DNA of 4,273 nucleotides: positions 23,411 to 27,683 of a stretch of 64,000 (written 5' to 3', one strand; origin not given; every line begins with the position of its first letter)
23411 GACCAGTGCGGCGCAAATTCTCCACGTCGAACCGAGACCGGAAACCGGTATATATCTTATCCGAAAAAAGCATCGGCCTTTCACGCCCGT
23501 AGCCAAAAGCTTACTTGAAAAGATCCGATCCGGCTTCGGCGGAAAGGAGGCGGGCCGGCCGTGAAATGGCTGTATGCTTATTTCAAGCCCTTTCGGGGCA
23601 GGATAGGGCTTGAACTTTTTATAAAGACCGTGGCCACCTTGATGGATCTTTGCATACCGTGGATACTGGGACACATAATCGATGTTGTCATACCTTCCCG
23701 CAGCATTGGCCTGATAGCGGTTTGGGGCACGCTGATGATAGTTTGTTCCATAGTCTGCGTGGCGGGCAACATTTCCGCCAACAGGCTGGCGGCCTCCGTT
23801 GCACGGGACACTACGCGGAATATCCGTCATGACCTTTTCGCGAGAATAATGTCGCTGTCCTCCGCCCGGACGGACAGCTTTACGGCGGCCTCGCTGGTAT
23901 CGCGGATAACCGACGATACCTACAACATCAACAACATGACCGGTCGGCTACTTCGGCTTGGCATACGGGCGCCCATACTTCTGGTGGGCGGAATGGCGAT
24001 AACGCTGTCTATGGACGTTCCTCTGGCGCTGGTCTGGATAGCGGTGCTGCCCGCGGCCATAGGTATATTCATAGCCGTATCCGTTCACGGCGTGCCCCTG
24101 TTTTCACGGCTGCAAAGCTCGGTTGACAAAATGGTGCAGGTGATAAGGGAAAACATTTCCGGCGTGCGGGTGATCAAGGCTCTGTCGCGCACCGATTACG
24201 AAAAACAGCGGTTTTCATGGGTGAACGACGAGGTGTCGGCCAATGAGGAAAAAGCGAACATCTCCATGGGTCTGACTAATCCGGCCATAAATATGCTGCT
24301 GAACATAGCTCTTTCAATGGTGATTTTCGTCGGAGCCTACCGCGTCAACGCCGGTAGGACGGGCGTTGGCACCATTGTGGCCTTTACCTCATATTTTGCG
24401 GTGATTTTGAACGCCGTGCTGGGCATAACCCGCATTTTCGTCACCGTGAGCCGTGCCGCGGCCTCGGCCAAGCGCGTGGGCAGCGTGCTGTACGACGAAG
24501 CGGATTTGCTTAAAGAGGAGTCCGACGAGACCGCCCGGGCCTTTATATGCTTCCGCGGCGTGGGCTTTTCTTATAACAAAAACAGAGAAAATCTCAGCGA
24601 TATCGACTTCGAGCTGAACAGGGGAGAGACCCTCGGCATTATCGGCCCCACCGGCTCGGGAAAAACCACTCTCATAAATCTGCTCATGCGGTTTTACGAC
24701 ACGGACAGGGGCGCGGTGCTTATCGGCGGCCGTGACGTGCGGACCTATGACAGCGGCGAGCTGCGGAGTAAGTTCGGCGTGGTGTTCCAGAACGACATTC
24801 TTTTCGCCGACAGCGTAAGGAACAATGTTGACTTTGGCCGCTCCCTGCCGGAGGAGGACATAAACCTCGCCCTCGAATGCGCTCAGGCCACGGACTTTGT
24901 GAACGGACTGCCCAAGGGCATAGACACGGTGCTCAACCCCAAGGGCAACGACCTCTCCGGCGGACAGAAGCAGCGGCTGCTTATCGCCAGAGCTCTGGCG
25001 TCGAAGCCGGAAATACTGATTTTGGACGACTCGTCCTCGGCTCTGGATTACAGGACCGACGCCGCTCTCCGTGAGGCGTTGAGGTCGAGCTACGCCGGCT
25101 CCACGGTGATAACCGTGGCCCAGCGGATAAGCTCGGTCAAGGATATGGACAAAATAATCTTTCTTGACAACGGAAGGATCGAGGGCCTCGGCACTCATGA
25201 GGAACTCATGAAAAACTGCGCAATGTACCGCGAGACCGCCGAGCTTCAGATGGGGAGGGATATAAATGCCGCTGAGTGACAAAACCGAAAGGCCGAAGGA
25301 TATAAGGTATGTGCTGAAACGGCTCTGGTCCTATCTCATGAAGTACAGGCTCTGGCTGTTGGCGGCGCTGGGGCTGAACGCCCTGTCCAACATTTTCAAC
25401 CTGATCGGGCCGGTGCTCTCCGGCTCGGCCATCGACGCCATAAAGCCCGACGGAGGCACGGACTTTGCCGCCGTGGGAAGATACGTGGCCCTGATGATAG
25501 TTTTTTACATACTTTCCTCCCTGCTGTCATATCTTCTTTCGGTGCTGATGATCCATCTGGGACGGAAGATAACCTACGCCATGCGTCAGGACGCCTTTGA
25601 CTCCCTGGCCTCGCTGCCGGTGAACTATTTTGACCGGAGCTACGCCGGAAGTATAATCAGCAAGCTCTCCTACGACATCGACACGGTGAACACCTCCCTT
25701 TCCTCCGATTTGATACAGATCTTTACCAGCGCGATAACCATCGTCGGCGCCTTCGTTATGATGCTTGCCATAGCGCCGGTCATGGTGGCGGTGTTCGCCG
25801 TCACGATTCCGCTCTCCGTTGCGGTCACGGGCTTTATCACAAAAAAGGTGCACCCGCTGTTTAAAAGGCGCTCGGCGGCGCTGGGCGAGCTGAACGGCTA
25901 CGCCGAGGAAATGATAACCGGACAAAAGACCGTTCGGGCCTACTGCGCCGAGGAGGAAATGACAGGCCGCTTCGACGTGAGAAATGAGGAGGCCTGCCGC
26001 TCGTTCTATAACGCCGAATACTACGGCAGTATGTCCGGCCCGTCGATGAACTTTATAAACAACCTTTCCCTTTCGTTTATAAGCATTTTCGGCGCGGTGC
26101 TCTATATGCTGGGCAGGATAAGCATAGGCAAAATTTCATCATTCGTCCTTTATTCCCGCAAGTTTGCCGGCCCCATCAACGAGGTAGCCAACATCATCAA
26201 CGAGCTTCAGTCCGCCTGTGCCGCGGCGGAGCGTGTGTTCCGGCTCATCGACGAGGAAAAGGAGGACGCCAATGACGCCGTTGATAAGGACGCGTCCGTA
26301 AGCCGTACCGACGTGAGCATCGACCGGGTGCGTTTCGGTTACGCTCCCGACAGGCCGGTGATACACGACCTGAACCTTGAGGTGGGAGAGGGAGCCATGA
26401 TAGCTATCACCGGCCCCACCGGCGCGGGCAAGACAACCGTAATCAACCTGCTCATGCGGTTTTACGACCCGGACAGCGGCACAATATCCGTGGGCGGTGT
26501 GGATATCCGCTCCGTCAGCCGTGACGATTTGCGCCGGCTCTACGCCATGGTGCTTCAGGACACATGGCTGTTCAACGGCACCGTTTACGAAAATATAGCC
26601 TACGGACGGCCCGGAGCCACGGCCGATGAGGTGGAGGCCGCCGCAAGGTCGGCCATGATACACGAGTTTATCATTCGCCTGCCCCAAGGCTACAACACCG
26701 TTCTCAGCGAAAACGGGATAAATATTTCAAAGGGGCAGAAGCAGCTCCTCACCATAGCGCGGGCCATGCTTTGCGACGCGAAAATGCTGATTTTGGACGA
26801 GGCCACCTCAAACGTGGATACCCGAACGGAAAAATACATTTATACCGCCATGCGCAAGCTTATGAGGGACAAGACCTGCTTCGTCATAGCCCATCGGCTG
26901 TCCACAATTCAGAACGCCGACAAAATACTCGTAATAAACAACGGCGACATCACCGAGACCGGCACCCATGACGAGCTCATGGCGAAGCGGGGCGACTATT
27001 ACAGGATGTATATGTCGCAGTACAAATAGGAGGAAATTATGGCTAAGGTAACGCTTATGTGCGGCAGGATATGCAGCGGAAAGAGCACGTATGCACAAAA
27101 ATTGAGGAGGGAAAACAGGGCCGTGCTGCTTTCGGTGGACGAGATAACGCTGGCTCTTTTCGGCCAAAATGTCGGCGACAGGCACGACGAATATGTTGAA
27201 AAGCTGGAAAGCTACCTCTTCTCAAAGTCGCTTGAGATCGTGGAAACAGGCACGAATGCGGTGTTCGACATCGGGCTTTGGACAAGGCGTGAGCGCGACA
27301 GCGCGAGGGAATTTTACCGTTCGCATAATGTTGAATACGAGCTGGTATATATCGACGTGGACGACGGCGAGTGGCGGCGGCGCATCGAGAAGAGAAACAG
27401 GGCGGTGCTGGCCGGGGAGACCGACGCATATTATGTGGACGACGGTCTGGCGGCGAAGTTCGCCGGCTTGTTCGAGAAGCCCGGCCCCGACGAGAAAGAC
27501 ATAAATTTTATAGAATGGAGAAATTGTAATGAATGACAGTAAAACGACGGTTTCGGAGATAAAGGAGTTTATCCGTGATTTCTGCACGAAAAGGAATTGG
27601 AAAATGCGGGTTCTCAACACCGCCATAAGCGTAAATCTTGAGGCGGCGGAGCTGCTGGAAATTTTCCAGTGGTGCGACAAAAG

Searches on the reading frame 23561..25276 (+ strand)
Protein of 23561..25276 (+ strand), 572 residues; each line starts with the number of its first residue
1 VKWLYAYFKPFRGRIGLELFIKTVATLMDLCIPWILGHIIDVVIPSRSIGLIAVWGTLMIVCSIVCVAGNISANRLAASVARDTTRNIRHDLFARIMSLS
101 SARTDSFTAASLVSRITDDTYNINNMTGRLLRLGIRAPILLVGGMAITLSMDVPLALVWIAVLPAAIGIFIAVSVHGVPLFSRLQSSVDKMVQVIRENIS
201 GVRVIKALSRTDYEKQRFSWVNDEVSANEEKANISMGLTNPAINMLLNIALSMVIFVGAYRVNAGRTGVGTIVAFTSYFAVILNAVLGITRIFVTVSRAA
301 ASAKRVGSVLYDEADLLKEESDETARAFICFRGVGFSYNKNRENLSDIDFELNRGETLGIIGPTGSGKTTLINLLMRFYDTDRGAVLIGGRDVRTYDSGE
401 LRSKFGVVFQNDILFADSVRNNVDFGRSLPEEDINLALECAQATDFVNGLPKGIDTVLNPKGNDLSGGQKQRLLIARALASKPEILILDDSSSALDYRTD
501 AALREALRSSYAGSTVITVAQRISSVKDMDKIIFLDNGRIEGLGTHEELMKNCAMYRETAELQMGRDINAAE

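Call 82: search_protein_families(library=pfam, proteins=[window:23561-25276:+], max_evalue=0.00001)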
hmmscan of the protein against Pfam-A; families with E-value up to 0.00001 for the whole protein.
window:23561-25276:+ (572 aa): 2 families
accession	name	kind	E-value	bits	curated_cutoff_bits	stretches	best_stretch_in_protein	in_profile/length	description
PF00664.28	ABC_membrane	-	1.4e-41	143.5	28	1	19-286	5-274/274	ABC transporter transmembrane region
PF00005.33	ABC_tran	-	5.5e-31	108.4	25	1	345-491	1-135/137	ABC transporter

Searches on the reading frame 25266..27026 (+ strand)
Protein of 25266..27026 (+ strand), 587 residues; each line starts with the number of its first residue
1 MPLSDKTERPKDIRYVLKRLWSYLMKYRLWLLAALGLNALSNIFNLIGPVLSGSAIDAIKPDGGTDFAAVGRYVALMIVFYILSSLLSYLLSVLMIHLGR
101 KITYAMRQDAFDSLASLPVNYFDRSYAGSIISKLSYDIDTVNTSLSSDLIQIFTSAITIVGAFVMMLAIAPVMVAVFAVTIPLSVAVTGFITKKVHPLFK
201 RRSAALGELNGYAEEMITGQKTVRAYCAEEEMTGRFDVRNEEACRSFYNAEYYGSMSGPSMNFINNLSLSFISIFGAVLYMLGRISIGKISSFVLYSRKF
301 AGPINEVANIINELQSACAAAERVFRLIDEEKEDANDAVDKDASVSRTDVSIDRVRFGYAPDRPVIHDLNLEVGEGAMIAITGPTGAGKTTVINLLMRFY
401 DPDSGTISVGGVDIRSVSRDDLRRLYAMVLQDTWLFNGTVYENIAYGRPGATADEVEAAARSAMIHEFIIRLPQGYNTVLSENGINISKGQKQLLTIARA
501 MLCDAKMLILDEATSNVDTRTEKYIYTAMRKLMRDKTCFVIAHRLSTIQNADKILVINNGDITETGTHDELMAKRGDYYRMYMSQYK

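Call 82: search_protein_families(library=pfam, proteins=[window:25266-27026:+], max_evalue=0.00001)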
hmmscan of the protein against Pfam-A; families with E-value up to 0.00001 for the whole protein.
window:25266-27026:+ (587 aa): 3 families
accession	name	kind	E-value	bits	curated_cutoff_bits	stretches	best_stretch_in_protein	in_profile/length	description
PF00664.28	ABC_membrane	-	1e-51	176.7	28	1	32-301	2-271/274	ABC transporter transmembrane region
PF00005.33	ABC_tran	-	6e-30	105.1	25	1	367-515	2-137/137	ABC transporter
PF02463.25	SMC_N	-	7e-06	26.1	40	0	478-558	125-212/220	RecF/RecN/SMC N terminal domain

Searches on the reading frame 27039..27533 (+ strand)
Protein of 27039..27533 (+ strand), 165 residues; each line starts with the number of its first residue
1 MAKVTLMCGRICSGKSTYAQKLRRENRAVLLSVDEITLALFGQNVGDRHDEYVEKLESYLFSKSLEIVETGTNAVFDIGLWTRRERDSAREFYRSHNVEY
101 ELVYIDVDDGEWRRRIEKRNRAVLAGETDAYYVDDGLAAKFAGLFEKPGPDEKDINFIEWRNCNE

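Call 82: search_protein_families(library=pfam, proteins=[window:27039-27533:+], max_evalue=0.00001)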
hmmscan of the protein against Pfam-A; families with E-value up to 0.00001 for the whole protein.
window:27039-27533:+ (165 aa): 1 family
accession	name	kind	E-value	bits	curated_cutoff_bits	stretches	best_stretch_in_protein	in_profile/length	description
PF13671.12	AAA_33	-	3.4e-21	76.5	27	1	4-122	1-121/143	AAA domain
